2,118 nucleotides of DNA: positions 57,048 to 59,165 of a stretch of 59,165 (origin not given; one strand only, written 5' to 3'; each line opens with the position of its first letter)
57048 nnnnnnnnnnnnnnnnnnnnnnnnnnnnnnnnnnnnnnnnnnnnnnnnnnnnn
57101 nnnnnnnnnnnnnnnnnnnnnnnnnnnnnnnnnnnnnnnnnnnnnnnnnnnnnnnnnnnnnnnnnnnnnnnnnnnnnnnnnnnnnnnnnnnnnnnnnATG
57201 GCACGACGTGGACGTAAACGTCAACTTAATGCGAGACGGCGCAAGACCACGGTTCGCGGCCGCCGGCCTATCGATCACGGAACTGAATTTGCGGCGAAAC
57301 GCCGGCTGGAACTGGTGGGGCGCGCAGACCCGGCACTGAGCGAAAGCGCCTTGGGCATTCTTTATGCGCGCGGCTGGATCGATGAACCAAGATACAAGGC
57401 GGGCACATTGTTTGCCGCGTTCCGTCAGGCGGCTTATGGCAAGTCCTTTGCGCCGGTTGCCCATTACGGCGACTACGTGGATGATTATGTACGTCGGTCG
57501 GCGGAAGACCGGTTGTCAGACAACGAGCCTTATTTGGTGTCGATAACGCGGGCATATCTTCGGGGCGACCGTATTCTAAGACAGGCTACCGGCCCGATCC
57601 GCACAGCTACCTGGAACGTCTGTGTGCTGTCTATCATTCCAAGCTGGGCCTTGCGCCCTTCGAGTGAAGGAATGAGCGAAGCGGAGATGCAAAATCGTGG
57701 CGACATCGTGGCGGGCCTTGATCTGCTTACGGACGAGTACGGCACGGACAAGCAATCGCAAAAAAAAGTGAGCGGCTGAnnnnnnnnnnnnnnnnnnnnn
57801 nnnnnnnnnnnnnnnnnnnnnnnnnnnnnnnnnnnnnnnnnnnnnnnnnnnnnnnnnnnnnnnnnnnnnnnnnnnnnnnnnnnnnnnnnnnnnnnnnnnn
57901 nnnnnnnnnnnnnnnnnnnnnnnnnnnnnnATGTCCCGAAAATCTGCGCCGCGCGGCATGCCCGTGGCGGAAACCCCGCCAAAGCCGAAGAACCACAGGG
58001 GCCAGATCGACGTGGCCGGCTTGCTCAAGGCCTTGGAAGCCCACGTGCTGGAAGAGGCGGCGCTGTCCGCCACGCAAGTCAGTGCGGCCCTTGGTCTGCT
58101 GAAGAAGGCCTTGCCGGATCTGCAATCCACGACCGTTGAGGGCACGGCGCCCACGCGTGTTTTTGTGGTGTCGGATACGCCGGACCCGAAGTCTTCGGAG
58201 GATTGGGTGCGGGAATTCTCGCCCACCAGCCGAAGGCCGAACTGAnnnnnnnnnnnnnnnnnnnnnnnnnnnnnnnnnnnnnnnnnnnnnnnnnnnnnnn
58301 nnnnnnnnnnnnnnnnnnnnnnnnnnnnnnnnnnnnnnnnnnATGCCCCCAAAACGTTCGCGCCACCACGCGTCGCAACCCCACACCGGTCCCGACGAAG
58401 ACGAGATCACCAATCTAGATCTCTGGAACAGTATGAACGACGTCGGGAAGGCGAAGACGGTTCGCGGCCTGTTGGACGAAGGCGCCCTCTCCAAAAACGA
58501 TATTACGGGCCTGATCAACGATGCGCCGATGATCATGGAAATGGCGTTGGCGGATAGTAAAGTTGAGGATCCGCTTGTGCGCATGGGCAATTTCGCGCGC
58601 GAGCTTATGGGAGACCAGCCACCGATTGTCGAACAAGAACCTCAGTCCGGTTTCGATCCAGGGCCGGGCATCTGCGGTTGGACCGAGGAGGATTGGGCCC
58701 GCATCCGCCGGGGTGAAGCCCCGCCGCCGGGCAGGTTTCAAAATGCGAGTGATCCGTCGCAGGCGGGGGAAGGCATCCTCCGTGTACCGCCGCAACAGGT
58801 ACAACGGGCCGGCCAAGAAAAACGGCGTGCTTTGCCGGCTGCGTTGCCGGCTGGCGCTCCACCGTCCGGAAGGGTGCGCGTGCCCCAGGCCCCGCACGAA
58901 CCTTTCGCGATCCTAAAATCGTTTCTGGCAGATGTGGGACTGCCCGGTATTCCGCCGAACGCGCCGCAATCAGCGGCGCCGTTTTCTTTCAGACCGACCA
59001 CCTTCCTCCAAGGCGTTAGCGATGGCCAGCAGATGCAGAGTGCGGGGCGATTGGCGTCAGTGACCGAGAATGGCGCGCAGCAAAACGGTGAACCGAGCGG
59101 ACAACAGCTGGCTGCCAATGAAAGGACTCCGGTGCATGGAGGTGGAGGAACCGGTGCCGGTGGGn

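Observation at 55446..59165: Accessory module: an SOS-cleavable CI-type repressor gating unknown cargo through operators and terminators (best candidate for an undescribed system)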

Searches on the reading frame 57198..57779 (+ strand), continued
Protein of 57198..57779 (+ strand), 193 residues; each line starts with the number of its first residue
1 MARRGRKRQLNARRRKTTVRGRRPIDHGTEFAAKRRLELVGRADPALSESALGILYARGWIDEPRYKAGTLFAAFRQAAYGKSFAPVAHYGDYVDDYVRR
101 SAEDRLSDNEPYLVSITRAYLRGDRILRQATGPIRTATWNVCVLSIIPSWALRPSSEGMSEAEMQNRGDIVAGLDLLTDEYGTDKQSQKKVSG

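Call 105: find_related_loci(query=L006:8765-10165:+, collection=viral_contigs, flank=10000)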
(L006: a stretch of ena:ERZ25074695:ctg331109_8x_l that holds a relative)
Query L006:8765-10165:+ (467 aa) in viral_contigs; peptide patterns used: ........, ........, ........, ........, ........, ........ (x = any residue, [..] = any of these).
152 stretches matched a pattern; 152 encode a relative of the query (tblastn E <= 1e-3); the best 80 are kept; 80 distinct loci.
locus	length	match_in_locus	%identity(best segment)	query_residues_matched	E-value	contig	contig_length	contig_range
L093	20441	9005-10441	54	1-463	1e-169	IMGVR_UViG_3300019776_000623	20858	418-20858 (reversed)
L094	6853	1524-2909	56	2-450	4e-167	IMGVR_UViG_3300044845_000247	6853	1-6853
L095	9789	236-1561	55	1-434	2e-163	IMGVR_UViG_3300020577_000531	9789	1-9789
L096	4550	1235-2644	55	5-462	7e-167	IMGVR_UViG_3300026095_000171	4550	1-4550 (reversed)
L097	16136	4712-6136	55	4-460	1e-162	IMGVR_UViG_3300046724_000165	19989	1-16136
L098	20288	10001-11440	54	4-467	3e-162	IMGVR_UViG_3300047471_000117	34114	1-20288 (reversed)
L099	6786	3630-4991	57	4-441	6e-163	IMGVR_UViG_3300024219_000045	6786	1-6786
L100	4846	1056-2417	57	5-443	7e-166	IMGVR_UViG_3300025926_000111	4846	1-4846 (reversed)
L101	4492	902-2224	57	5-434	2e-166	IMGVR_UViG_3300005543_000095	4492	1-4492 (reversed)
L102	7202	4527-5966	54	4-464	3e-162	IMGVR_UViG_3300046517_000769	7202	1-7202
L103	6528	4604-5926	57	5-434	7e-162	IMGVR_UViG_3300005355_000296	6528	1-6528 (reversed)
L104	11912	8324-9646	57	5-434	4e-161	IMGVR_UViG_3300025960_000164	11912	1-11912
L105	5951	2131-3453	57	5-434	2e-162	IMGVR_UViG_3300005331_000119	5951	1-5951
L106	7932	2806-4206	57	4-453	9e-161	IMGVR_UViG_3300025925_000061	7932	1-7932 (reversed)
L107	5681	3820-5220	57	4-453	2e-162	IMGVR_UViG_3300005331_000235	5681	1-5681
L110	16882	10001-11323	57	5-434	2e-159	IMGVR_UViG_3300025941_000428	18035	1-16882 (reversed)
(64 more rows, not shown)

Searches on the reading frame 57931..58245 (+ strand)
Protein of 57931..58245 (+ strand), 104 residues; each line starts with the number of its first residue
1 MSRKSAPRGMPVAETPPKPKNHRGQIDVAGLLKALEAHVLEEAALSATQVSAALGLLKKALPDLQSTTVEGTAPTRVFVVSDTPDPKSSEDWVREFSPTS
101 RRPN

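Call 10: search_protein_families(library=pfam, proteins=[window:57931-58245:+], max_evalue=1)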
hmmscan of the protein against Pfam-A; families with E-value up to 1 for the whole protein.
window:57931-58245:+ (104 aa): 2 families
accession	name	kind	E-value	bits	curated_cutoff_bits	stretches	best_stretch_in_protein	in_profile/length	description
PF25276.1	DUF7870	-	0.12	12.9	27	1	32-100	1-68/174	Domain of unknown function (DUF7870)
PF17808.7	fn3_PAP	-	0.17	12.4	33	1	59-100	2-40/118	Fn3-like domain from Purple Acid Phosphatase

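Call 11: search_protein_families(library=phrogs, proteins=[window:57931-58245:+], max_evalue=1)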
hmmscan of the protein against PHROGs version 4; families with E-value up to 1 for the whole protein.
window:57931-58245:+ (104 aa): 1 family
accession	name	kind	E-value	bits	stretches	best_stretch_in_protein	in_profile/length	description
phrog_31451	-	unknown function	0.068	13.4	1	42-99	114-170/298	-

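Call 16: find_encoding_contigs(protein=window:57931-58242:+, flank=10000, max_places=10)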
Protein window:57931-58242:+ (104 aa): no gene with exactly this product is on record in the collection.

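Call 61: search_solved_structures(query=window:57931-58242:+, max_evalue=1)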
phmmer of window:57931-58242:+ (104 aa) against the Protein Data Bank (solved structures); distinct sequences matched with E-value up to 1: 0.

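Call 82: search_protein_families(library=ncbifam, proteins=[window:57931-58242:+], max_evalue=1)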
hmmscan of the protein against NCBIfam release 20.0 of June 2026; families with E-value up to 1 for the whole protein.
window:57931-58242:+ (104 aa): 0 families

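Call 98: search_protein_families(library=padloc, proteins=[window:57931-58242:+], max_evalue=0.01)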
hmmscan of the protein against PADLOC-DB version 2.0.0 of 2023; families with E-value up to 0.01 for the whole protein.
window:57931-58242:+ (104 aa): 0 families

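Call 113: search_solved_structures(query=A11, max_evalue=10)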
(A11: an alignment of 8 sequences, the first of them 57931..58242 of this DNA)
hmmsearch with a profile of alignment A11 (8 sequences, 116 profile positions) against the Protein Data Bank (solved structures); distinct sequences matched with E-value up to 10: 2.
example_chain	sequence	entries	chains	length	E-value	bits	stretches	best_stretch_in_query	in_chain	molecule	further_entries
3jd5_Q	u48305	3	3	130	0.36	14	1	22-100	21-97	28S ribosomal protein S17, mitochondrial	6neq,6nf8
5aj4_AQ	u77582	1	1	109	1.4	12.2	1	22-100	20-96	MITORIBOSOMAL PROTEIN US17M, MRPS17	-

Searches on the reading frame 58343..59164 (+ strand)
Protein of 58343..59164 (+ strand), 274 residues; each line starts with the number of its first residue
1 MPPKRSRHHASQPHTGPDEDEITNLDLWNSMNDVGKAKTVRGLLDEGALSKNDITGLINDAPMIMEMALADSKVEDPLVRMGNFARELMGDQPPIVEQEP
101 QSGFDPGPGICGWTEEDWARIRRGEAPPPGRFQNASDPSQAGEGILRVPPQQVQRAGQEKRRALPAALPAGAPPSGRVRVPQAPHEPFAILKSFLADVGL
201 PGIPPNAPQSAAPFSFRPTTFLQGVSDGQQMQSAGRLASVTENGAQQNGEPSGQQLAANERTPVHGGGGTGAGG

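Call 10: search_protein_families(library=pfam, proteins=[window:58343-59164:+], max_evalue=1)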
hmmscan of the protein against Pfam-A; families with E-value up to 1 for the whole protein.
window:58343-59164:+ (274 aa): 0 families

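Call 11: search_protein_families(library=phrogs, proteins=[window:58343-59164:+], max_evalue=1)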
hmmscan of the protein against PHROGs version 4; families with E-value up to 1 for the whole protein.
window:58343-59164:+ (274 aa): 0 families

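Call 63: find_homologous_proteins(query=window:58343-59164:+, max_evalue=0.001)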
Query window:58343-59164:+ (274 aa): 1 proteins with E <= 0.001 among 2732 candidates.
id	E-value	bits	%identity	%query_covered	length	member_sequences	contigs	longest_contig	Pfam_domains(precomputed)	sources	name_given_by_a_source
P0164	1.0e-55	208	45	97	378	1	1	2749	-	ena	-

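Call 66: find_encoding_contigs(protein=P0164, flank=5000, max_places=2)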
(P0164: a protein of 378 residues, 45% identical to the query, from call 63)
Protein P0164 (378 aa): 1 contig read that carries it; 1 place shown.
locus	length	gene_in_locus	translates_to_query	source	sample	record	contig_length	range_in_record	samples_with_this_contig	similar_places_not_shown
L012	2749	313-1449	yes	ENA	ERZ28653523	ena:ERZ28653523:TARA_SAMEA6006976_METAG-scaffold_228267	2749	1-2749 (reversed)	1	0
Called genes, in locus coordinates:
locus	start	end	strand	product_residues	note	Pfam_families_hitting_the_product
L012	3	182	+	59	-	?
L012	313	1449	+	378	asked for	-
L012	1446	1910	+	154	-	PF14085:DUF4265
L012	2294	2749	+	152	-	?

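Call 68: search_protein_families(library=pfam, proteins=[P0164, L012:1446-1907:+, L012:2294-2749:+, L012:3-182:+], max_evalue=1)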
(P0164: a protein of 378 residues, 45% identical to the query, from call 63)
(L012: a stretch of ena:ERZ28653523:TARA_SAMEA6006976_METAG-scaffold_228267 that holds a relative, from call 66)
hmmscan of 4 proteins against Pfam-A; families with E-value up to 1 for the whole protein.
P0164 (378 aa): 1 family
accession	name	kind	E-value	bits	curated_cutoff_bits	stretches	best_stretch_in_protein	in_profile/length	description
PF01844.29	HNH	-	0.0029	18.1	21.4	1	321-378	1-47/47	HNH endonuclease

L012:1446-1907:+ (154 aa): 1 family
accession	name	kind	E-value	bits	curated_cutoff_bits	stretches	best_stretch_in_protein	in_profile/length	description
PF14085.11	DUF4265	-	7.6e-12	45.7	27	1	30-141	1-111/115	Domain of unknown function (DUF4265)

L012:2294-2749:+ (152 aa): 2 families
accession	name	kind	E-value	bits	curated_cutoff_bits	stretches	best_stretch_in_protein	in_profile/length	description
PF01885.22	PTS_2-RNA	-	1.2e-31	110.6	26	1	8-150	5-153/177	RNA 2'-phosphotransferase, Tpt1 / KptA family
PF13560.12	HTH_31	-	0.027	15.2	27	1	40-78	2-41/64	Helix-turn-helix domain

L012:3-182:+ (59 aa): 0 families

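Call 82: search_protein_families(library=ncbifam, proteins=[window:58343-59164:+, P0164], max_evalue=1)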
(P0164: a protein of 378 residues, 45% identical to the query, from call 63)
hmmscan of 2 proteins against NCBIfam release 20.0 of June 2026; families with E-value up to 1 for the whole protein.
window:58343-59164:+ (274 aa): 1 family
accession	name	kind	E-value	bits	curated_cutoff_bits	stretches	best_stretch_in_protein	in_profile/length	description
TIGR01201.1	HU_rel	subfamily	0.017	15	68.6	0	215-273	108-166/170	HU family DNA-binding protein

P0164 (378 aa): 0 families

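Call 98: search_protein_families(library=padloc, proteins=[window:58343-59164:+, P0164], max_evalue=0.01)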
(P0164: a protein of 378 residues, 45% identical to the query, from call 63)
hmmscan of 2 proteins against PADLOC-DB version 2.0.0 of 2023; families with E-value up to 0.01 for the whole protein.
window:58343-59164:+ (274 aa): 0 families

P0164 (378 aa): 0 families
